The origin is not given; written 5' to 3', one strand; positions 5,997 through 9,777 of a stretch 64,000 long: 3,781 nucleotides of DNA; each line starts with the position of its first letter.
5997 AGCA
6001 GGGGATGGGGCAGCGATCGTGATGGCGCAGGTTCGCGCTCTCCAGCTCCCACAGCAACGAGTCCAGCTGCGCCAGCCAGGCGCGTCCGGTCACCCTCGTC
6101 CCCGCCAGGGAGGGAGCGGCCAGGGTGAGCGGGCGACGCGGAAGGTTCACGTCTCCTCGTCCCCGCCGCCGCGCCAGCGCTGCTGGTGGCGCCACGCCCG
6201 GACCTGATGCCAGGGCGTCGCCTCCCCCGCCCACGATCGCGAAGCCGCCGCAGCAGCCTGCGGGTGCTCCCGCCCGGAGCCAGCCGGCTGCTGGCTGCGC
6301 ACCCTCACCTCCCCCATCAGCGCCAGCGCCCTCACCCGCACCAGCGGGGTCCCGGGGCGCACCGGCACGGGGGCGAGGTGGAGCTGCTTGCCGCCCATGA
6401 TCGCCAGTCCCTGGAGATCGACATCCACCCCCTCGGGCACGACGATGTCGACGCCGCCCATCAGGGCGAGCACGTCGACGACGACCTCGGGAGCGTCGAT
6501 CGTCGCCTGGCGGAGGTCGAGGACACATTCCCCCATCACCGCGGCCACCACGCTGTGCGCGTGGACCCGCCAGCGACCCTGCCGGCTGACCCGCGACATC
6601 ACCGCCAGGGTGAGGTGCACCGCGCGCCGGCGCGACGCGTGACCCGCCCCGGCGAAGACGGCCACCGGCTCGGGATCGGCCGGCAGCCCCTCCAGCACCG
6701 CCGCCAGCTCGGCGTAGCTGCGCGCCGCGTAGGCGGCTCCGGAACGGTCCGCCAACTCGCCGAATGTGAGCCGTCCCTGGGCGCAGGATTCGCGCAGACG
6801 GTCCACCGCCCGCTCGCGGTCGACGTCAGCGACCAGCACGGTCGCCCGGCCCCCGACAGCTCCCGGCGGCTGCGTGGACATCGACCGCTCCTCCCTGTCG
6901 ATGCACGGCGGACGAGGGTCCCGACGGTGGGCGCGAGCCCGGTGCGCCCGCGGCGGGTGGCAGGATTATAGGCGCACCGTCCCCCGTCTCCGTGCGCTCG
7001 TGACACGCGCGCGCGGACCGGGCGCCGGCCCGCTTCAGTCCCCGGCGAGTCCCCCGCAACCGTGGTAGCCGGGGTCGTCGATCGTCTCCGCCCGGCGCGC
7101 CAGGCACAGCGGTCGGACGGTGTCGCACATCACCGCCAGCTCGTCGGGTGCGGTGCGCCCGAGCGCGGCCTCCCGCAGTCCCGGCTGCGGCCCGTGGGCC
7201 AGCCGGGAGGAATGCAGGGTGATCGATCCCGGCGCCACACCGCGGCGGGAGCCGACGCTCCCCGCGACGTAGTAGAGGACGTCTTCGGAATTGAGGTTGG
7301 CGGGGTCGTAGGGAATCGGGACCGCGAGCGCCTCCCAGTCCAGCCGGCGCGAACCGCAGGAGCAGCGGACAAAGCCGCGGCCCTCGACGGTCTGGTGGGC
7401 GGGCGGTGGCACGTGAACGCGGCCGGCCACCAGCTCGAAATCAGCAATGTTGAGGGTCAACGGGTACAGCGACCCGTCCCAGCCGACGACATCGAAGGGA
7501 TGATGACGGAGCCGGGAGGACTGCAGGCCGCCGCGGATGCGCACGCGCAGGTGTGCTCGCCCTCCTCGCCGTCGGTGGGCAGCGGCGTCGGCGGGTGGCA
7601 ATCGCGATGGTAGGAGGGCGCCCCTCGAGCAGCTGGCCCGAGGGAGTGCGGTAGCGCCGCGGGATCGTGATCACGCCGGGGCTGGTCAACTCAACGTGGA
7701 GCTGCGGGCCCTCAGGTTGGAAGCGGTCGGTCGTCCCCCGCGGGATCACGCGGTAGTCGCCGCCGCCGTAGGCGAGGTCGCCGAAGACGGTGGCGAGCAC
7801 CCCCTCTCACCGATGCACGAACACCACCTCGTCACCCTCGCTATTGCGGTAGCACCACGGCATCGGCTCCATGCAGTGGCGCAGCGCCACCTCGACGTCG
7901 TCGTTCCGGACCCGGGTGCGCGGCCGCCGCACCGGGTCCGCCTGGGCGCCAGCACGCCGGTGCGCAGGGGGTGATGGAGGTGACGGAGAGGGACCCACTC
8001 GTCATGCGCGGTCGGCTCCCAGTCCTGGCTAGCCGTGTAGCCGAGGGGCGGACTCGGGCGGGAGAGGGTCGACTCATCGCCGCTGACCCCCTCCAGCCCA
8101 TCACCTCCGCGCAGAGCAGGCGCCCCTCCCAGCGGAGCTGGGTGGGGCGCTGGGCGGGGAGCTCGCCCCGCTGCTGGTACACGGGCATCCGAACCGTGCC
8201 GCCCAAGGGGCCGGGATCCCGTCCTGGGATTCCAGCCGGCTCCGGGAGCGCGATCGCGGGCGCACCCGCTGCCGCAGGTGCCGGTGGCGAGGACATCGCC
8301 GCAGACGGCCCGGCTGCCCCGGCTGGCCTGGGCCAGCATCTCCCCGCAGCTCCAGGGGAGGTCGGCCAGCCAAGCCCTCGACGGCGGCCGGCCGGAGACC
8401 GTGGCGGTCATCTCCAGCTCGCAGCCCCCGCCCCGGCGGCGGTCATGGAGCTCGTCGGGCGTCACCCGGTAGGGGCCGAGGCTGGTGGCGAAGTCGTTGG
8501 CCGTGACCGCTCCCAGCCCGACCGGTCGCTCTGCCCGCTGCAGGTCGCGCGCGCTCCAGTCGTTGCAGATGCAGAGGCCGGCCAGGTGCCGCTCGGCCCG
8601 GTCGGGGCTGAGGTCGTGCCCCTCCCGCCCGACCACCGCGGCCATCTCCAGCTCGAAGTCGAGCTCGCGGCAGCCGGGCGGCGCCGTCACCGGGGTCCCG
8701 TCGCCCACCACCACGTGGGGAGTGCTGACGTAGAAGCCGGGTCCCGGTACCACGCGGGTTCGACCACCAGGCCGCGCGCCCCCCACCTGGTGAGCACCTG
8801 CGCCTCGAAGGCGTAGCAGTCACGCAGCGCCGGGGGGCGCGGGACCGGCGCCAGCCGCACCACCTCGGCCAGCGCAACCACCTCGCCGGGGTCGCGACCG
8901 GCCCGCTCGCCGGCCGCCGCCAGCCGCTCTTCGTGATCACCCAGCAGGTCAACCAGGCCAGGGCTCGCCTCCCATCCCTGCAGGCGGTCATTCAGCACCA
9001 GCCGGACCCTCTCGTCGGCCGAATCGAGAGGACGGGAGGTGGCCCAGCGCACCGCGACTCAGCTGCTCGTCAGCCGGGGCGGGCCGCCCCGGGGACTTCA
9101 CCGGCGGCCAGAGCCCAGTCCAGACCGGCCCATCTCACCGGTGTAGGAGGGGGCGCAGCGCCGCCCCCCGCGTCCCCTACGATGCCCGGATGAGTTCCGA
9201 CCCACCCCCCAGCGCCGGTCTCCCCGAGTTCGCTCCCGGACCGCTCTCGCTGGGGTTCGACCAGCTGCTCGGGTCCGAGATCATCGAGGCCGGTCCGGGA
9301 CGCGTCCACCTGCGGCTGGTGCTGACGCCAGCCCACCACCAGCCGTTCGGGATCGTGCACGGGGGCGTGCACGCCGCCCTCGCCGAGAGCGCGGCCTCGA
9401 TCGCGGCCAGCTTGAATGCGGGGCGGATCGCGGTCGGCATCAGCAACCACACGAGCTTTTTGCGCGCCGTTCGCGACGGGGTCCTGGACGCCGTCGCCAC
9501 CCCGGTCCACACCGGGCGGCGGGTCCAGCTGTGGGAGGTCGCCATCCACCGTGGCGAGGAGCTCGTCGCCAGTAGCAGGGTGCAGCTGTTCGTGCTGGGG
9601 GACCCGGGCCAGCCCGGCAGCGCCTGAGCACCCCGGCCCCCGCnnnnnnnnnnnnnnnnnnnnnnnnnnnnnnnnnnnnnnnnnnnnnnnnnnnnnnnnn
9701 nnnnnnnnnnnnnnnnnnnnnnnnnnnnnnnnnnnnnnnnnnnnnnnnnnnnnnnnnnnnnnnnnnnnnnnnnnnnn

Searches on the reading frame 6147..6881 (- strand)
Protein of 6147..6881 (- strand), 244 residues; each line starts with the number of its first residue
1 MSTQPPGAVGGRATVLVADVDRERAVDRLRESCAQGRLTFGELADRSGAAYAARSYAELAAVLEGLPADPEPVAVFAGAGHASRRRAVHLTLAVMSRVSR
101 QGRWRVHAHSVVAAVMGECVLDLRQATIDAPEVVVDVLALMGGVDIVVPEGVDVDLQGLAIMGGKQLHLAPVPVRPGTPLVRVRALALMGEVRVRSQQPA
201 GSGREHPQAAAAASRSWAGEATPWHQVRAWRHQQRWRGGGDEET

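Call 56: search_protein_families(library=pfam, max_evalue=0.00001, proteins=[window:6147-6881:-])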
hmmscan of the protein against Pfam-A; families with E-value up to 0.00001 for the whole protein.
window:6147-6881:- (244 aa): 2 families
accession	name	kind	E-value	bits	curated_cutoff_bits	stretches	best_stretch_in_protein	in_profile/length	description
PF08044.16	DUF1707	-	1.3e-16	60.8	27.6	1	17-67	3-53/53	DUF1707 SHOCT-like domain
PF09922.15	LiaF-like_C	-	1e-08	35.5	29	1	110-164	17-71/114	Cell wall-active antibiotics response LiaF, C-terminal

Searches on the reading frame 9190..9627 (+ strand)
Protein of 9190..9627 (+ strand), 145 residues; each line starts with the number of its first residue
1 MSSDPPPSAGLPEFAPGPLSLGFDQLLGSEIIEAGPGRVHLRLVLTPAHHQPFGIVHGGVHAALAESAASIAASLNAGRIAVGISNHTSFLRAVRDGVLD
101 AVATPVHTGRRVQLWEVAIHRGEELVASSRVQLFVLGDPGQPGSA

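Call 56: search_protein_families(library=pfam, max_evalue=0.00001, proteins=[window:9190-9627:+])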
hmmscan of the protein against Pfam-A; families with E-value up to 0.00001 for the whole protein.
window:9190-9627:+ (145 aa): 2 families
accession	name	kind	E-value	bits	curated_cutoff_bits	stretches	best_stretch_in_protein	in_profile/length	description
PF03061.28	4HBT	-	7.7e-17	61.8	20.6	1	53-126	1-77/79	Thioesterase superfamily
PF13622.12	4HBT_3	-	3.9e-09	37.1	24.3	1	47-127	2-76/83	Acyl-CoA thioesterase N-terminal domain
